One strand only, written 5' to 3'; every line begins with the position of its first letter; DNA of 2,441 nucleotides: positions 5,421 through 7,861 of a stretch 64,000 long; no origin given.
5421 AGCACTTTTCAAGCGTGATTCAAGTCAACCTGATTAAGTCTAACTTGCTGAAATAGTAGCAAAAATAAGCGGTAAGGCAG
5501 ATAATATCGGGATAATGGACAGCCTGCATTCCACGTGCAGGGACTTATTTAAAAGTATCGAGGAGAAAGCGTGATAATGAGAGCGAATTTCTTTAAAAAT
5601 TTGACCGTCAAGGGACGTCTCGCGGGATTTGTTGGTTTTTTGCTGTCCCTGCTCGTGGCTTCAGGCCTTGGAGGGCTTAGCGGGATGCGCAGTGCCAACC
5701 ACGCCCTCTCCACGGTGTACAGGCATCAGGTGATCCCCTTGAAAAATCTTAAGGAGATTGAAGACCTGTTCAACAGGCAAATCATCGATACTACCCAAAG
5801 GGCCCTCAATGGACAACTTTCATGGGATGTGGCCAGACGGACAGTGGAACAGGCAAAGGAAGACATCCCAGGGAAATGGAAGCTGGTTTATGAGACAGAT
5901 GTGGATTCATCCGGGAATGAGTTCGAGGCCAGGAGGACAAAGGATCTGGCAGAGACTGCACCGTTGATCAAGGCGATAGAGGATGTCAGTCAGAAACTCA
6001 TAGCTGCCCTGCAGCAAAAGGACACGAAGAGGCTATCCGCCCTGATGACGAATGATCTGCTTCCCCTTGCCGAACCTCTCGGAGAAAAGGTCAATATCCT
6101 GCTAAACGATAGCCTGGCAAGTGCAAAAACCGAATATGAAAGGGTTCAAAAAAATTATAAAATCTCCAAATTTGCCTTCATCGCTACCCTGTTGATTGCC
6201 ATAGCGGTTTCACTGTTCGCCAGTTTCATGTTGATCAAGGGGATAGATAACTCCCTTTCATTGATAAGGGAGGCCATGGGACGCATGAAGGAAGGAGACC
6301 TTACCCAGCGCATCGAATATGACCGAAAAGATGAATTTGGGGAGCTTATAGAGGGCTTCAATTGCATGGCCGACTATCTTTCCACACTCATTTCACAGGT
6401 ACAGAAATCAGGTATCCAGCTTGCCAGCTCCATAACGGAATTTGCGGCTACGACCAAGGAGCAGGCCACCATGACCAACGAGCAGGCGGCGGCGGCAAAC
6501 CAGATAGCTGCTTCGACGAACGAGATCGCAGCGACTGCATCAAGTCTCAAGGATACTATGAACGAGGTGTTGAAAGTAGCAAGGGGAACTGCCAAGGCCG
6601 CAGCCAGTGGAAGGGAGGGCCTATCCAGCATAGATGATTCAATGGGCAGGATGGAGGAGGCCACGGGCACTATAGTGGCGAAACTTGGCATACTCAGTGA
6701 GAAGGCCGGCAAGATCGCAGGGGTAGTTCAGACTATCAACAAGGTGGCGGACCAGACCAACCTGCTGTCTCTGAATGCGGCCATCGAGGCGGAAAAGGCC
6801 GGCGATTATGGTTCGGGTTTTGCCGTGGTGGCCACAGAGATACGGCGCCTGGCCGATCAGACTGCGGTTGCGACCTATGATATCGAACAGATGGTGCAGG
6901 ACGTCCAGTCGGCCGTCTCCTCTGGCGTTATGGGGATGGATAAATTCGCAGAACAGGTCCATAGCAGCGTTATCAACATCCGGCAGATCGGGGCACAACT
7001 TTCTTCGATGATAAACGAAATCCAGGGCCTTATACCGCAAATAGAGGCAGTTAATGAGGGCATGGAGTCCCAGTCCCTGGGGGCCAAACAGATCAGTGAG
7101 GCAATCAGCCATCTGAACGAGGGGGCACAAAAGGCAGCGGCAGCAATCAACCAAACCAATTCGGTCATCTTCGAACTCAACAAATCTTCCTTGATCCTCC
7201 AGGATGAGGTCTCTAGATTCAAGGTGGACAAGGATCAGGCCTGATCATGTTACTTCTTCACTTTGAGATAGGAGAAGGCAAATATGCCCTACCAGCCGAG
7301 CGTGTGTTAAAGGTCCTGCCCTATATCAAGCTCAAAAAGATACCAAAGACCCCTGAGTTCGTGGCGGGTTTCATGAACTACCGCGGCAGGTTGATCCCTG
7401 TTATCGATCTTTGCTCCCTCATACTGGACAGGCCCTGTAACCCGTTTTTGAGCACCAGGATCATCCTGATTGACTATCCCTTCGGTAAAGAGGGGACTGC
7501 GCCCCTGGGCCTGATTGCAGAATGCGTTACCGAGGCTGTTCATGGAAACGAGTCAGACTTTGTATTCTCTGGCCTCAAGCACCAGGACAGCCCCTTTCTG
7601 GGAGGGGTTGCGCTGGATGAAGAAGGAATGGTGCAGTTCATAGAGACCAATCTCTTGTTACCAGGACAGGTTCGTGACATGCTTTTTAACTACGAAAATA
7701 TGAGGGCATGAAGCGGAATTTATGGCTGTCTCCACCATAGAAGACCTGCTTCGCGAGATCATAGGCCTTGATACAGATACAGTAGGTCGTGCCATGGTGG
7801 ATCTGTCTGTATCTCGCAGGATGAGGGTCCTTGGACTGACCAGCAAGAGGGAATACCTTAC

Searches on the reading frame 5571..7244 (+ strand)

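Call 100: search_protein_families(library=pfam, max_evalue=0.00001, proteins=[window:5571-7244:+])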
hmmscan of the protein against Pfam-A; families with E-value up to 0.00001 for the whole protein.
window:5571-7244:+ (557 aa): 4 families
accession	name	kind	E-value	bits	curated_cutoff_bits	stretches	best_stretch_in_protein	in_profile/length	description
PF00015.26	MCPsignal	-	1.7e-30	106.5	34.6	1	367-516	20-169/172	Methyl-accepting chemotaxis protein (MCP) signalling domain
PF00672.30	HAMP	-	6.5e-11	42.8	25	1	229-271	10-52/53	HAMP domain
PF12729.13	4HB_MCP_1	-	9.9e-10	38.7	27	1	10-196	1-181/181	Four helix bundle sensory module for signal transduction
PF02203.21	TarH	-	2.3e-09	37.8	25.2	1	7-169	1-161/177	Tar ligand binding domain homologue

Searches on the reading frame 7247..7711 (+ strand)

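Call 100: search_protein_families(library=pfam, max_evalue=0.00001, proteins=[window:7247-7711:+])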
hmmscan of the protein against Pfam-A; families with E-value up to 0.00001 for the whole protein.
window:7247-7711:+ (154 aa): 1 family
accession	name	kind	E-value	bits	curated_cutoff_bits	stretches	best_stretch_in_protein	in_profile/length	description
PF01584.24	CheW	-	5.2e-19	68.7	23.5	1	3-138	2-134/138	CheW-like domain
